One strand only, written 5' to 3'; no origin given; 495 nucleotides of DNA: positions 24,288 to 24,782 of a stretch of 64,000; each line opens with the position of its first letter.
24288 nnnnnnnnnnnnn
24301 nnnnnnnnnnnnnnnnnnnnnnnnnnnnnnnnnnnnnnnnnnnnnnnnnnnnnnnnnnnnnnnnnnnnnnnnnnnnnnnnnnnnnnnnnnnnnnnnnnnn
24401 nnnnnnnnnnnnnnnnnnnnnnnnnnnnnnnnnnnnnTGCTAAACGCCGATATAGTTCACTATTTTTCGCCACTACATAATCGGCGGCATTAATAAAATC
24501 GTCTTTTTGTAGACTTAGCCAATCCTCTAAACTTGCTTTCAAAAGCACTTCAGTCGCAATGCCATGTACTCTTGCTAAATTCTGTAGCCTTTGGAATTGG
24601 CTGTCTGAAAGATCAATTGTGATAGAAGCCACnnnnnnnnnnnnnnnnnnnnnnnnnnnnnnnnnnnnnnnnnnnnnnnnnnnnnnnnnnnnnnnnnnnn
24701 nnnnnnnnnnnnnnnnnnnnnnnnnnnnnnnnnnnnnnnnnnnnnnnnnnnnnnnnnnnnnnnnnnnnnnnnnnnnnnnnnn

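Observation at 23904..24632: Doc toxin gene split by a MITE while its RHH-like antitoxin stays intact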

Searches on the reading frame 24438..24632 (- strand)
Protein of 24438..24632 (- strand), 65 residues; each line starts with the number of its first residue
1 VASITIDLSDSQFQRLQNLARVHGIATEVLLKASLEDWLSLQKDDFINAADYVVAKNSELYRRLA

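Call 6: search_protein_families(library=pfam, proteins=[window:24438-24632:-], max_evalue=1)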
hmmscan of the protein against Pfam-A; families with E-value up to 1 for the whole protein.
seq(65 aa): 2 families
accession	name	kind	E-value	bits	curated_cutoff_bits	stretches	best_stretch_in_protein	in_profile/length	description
PF19807.5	DUF6290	-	0.027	15.1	27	1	1-37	1-37/72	Family of unknown function (DUF6290)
PF09386.16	ParD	-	0.08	13.8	27.3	1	1-25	1-25/80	Antitoxin ParD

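Call 7: search_protein_families(library=ncbifam, proteins=[window:24438-24632:-], max_evalue=1)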
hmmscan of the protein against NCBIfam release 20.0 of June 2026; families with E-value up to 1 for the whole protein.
seq(65 aa): 0 families

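Call 9: find_homologous_proteins(query=window:24438-24632:-)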
Query seq(65 aa) (65 aa): 288 proteins with E <= 0.001 among 288 candidates; the best 120 are listed.
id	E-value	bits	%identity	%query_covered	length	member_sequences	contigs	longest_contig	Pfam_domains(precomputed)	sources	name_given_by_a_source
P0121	4.1e-33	129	100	100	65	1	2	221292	-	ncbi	-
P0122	4.3e-32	126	95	100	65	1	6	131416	-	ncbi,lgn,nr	ncbi:MAG: DNA-binding protein [Leptolyngbyaceae cyanobacterium bins.349]|nr:DNA-binding protein [Lep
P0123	1.2e-31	124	94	100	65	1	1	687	-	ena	-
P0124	1.3e-30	121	94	100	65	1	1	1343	-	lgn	-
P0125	1.8e-30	121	91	100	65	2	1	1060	-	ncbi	-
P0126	2.2e-30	120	89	100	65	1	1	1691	-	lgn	-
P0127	2.6e-30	120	92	100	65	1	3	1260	-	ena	-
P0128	2.6e-30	120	91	100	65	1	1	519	-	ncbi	-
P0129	3.2e-30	120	91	100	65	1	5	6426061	-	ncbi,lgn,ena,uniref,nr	ncbi:DNA-binding protein [Leptothermofonsia sichuanensis E412]|uniref:DNA-binding protein n=1 Tax=Le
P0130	3.2e-30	120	91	100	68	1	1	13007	-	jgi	-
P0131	6.4e-30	119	91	100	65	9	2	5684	-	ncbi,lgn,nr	ncbi:MAG: DNA-binding protein [Oscillatoriales cyanobacterium RM2_1_1]|nr:DNA-binding protein [Oscil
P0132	7.6e-30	119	89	100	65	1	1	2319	-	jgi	jgi:predicted transcriptional regulator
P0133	7.8e-30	119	89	100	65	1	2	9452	-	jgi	jgi:predicted transcriptional regulator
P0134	9.1e-30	118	89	100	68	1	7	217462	-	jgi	jgi:predicted transcriptional regulator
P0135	9.5e-30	118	91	100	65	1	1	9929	-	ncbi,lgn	-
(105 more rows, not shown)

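Call 11: find_encoding_contigs(protein=P0121, flank=6000, max_places=6)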
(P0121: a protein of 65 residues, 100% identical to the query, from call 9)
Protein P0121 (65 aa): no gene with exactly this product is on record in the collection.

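Call 12: find_encoding_contigs(protein=P0122, flank=6000, max_places=6)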
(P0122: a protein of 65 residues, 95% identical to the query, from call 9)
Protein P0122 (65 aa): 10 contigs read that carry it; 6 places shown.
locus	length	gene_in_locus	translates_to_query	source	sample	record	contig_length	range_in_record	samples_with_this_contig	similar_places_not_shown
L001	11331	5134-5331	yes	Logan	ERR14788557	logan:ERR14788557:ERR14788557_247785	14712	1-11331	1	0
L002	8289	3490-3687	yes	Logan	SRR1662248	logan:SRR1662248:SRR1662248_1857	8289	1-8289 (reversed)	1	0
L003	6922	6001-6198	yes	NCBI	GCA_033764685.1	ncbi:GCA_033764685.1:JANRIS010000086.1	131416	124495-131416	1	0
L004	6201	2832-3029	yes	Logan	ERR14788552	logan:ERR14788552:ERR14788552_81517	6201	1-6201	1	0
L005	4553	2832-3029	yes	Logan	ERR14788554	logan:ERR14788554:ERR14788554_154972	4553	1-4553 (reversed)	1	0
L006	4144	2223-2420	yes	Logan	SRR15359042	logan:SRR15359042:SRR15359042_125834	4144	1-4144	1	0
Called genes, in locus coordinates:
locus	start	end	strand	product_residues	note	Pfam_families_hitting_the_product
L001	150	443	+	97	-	-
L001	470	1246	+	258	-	PF03167:UDG (weak)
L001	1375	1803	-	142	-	-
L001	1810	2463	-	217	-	PF02525:Flavodoxin_2, PF03358:FMN_red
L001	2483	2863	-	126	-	-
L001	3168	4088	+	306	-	PF00126:HTH_1, PF03466:LysR_substrate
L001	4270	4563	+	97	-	PF09907:HigB_toxin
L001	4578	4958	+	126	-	-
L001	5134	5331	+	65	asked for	-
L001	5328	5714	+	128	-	PF02661:Fic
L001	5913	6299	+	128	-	-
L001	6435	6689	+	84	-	-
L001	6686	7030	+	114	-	PF05016:ParE_toxin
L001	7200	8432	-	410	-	PF00890:FAD_binding_2 (faint), PF01266:DAO (faint), PF03486:HI0933_like, PF07992:Pyr_redox_2 (faint), PF22780:HI0933_like_1st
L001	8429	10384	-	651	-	PF03460:NIR_SIR_ferr, PF01077:NIR_SIR, PF03460:NIR_SIR_ferr, PF01077:NIR_SIR (weak)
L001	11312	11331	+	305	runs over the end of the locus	PF17848:Zn_ribbon_ACC, PF01039:Carboxyl_trans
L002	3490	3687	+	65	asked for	-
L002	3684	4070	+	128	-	PF02661:Fic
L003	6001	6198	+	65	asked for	-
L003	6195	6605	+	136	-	PF02661:Fic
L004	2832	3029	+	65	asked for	-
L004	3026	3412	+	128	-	PF02661:Fic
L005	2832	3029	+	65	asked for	-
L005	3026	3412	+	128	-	PF02661:Fic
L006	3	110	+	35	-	?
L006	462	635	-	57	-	-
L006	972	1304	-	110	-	PF01638:HxlR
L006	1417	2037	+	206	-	PF02525:Flavodoxin_2, PF03358:FMN_red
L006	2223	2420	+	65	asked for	-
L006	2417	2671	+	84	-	PF02661:Fic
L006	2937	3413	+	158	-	PF13527:Acetyltransf_9, PF00583:Acetyltransf_1, PF13673:Acetyltransf_10, PF13508:Acetyltransf_7, PF08445:FR47 (weak), PF14542:Acetyltransf_CG (weak)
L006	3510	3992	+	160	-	PF07883:Cupin_2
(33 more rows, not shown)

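Call 45: search_solved_structures(query=A3, max_evalue=10, show_alignments=3)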
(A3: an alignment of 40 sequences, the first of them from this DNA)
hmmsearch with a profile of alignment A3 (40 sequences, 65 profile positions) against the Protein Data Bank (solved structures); distinct sequences matched with E-value up to 10: 5.
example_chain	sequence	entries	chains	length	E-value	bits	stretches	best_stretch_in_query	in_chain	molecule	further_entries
7by2_A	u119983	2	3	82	0.016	18.6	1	1-43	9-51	CopG family transcriptional regulator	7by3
1b01_A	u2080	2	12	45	0.033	17.6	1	4-40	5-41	TRANSCRIPTIONAL REPRESSOR COPG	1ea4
2cpg_A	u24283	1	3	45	0.035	17.6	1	4-40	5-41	TRANSCRIPTIONAL REPRESSOR COPG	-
2an7_A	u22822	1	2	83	0.054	16.9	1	1-27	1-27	Protein parD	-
7udk_A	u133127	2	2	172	0.75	13.3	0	2-34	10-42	Designed helical repeat protein (DHR) RPB_LRP2_R4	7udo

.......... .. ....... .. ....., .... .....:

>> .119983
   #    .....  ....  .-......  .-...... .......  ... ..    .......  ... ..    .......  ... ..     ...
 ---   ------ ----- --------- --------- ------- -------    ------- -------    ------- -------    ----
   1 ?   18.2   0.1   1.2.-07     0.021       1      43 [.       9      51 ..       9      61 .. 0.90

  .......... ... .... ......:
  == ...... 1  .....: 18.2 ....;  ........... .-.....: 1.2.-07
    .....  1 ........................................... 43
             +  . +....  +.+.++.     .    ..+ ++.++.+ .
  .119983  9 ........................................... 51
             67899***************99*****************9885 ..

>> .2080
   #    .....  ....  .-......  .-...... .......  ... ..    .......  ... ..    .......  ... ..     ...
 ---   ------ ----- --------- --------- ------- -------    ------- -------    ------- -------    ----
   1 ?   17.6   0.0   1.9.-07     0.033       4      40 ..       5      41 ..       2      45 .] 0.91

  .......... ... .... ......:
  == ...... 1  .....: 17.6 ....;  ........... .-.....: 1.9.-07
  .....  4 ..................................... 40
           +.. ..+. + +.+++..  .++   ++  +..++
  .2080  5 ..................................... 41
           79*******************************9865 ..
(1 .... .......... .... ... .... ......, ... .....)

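Call 51: predict_structure(alignment_id=A3)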
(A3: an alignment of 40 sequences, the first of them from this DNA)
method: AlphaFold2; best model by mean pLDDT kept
length: 65 residues; sequences in the alignment: 40
mean_pLDDT: 79.3   pTM: 0.63
mean pLDDT of the five models: 79.3, 78.5, 74.5, 59.9, 57.3
residues with pLDDT >= 90: 6; 70-90: 49; 50-70: 10; < 50: 0
segments of 3 or more residues with pLDDT < 50: none
pLDDT, mean of each block of 10 residues (from residue 1): 79 89 86 83 75 75 56
secondary structure, 60 per line:
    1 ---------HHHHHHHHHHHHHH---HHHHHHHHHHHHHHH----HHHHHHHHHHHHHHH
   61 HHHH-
elements in order: H10-23 H27-41 H46-64

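Call 54: fold_search(model_id=the predicted structure, library=pdb)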
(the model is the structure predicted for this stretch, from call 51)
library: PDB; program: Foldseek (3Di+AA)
matches with E <= 10: 129; with E <= 0.001: 0
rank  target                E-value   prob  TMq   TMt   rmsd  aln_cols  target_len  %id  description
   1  8aa9_A                9.3e-01  0.84  0.58  0.24   1.9        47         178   11  Crystal structure of the Rpa1 AROD-OB-1 domains (released 2023-05-03)
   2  4wul_A                9.3e-01  0.20  0.29  0.29   9.3        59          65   15  Crystal structure of E. faecalis DNA binding domain LiaRD191N complexed with 26bp DNA (released 2015-05-06)
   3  8aa9_B                1.1e+00  0.80  0.58  0.24   1.9        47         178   11  Crystal structure of the Rpa1 AROD-OB-1 domains (released 2023-05-03)
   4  8aaj_A                1.3e+00  0.69  0.59  0.13   4.3        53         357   11  Crystal structure of the Pyrococcus abyssi RPA (apo form) (released 2023-05-03)
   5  4f2l                  1.3e+00  0.20  0.34  0.36   9.9        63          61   16  Structure of a regulatory domain of AMPK (released 2013-06-26)
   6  4wt0_A                1.8e+00  0.13  0.29  0.28   9.6        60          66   17  Crystal structure of the DNA binding domains of LiaRD191N from E. faecalis (released 2015-05-06)
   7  2keb_MODEL_1_A        2.0e+00  0.54  0.60  0.51   2.7        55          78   14  NMR solution structure of the N-terminal domain of the DNA polymerase alpha p68 subunit (released 2010-02-02)
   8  6gyg_B                2.0e+00  0.21  0.46  0.49  11.5        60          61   17  X-ray structure of the apo form of the establishement gene regulator Reg576 of the G+ plasmid p576 (released 2018-10-17)
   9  3ulq_B                2.2e+00  0.16  0.38  0.42   9.7        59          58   14  Crystal Structure of the Anti-Activator RapF Complexed with the Response Regulator ComA DNA Binding Domain (released 2012-01-04)
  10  4wul_B                2.2e+00  0.11  0.29  0.29  10.0        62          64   16  Crystal structure of E. faecalis DNA binding domain LiaRD191N complexed with 26bp DNA (released 2015-05-06)
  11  6ide_A                2.3e+00  0.18  0.42  0.14  11.1        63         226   17  Crystal structure of the Vibrio cholera VqmA-Ligand-DNA complex provides molecular mechanisms for drug design (released 2019-01-16)
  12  8pm5_J                2.6e+00  0.13  0.36  0.39  10.0        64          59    9  transcription factor BARHL2 bound to TAAAT DNA sequence (released 2024-07-10)
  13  2ltu_MODEL_1_A        2.6e+00  0.10  0.34  0.35   9.6        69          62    9  Solution Structure of autoinhibitory domain of human AMP-activated protein kinase catalytic subunit (released 2013-06-12)
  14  4bfm                  2.6e+00  0.08  0.31  0.09  10.9        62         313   18  The crystal structure of mouse PK38 (released 2014-02-12)
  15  8jbr                  2.8e+00  0.47  0.50  0.03   1.2        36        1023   28  Structure of McyA2-CAPCP (released 2024-01-24)
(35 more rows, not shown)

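Call 57: search_protein_families(library=pfam, alignment_id=A3, max_evalue=1)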
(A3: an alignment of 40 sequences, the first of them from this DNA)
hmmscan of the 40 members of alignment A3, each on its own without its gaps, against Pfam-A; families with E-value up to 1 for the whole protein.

A. member 1, seq(65 aa): 2 families
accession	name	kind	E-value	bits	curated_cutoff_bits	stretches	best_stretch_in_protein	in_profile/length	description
PF19807.5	DUF6290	-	0.027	15.1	27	1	1-37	1-37/72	Family of unknown function (DUF6290)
PF09386.16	ParD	-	0.08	13.8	27.3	1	1-25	1-25/80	Antitoxin ParD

B. families by the number of members that match (of 40 scanned): 9 families
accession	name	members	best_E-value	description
PF19807.5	DUF6290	33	0.00071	Family of unknown function (DUF6290)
PF09386.16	ParD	23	0.0046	Antitoxin ParD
PF23254.1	KH_PARP14_8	7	0.032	PARP14-like, eighth type I KH domain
PF12441.14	CopG_antitoxin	3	0.039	CopG antitoxin of type II toxin-antitoxin system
PF01402.27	RHH_1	2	0.038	Ribbon-helix-helix protein, copG family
PF02036.22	SCP2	2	0.1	SCP-2 sterol transfer family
PF22513.2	FitA-like_RHH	1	0.039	Antitoxin FitA-like, ribbon-helix-helix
PF10109.15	Phage_TAC_7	1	0.16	Phage tail assembly chaperone proteins, E, or 41 or 14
PF12651.13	RHH_3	1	0.21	Ribbon-helix-helix domain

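Call 58: find_encoding_contigs(protein=P0242, flank=6000, max_places=4)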
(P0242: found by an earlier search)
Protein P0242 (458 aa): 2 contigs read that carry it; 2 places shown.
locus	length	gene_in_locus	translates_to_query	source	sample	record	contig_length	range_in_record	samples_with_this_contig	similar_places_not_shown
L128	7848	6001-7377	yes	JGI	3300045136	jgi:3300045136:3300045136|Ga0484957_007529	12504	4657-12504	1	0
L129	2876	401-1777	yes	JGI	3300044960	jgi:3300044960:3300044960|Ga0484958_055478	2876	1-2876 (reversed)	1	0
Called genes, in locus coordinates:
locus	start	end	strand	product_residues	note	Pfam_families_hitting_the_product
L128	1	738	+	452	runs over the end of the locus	PF01145:Band_7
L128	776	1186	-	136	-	PF00226:DnaJ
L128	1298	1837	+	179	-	-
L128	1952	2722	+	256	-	PF00318:Ribosomal_S2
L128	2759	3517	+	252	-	PF25025:EF-Ts_N (weak), PF00889:EF_TS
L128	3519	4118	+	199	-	PF02572:CobA_CobO_BtuR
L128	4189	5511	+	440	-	PF01933:CofD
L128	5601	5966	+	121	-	PF02367:TsaE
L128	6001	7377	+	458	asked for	PF05140:ResB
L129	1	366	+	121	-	PF02367:TsaE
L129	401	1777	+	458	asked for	PF05140:ResB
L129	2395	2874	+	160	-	?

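Call 59: find_encoding_contigs(protein=P0243, flank=6000, max_places=4)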
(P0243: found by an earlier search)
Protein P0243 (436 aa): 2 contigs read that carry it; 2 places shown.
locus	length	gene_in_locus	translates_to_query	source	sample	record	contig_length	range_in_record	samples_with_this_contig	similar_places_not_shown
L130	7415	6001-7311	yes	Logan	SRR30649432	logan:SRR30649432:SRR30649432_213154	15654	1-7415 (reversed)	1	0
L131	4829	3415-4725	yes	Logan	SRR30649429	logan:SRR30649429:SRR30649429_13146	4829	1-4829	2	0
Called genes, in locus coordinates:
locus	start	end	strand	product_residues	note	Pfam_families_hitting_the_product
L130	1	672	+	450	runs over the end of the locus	PF01145:Band_7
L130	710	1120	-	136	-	PF00226:DnaJ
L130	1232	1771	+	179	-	-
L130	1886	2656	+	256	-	PF00318:Ribosomal_S2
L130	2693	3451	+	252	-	PF25025:EF-Ts_N (weak), PF00889:EF_TS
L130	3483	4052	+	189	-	PF02572:CobA_CobO_BtuR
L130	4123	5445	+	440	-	PF01933:CofD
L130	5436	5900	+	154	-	PF02367:TsaE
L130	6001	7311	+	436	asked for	PF05140:ResB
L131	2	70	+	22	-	?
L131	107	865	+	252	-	PF25025:EF-Ts_N (weak), PF00889:EF_TS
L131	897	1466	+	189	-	PF02572:CobA_CobO_BtuR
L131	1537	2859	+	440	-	PF01933:CofD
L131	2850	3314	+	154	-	PF02367:TsaE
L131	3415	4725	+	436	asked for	PF05140:ResB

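Call 60: find_encoding_contigs(protein=P0244, flank=6000, max_places=4)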
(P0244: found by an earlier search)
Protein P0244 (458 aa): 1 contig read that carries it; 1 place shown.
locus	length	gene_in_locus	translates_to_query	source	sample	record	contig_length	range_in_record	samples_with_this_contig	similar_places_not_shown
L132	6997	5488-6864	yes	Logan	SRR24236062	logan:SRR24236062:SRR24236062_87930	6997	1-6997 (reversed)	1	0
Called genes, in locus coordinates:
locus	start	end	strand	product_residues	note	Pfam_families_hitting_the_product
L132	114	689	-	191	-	PF00440:TetR_N, PF16859:TetR_C_11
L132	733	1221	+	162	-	-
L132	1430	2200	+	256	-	PF00318:Ribosomal_S2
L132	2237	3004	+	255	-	PF25025:EF-Ts_N (weak), PF00889:EF_TS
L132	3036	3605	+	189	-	PF02572:CobA_CobO_BtuR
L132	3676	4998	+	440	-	PF01933:CofD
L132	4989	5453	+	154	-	PF02367:TsaE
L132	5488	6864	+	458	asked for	PF05140:ResB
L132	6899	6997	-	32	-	?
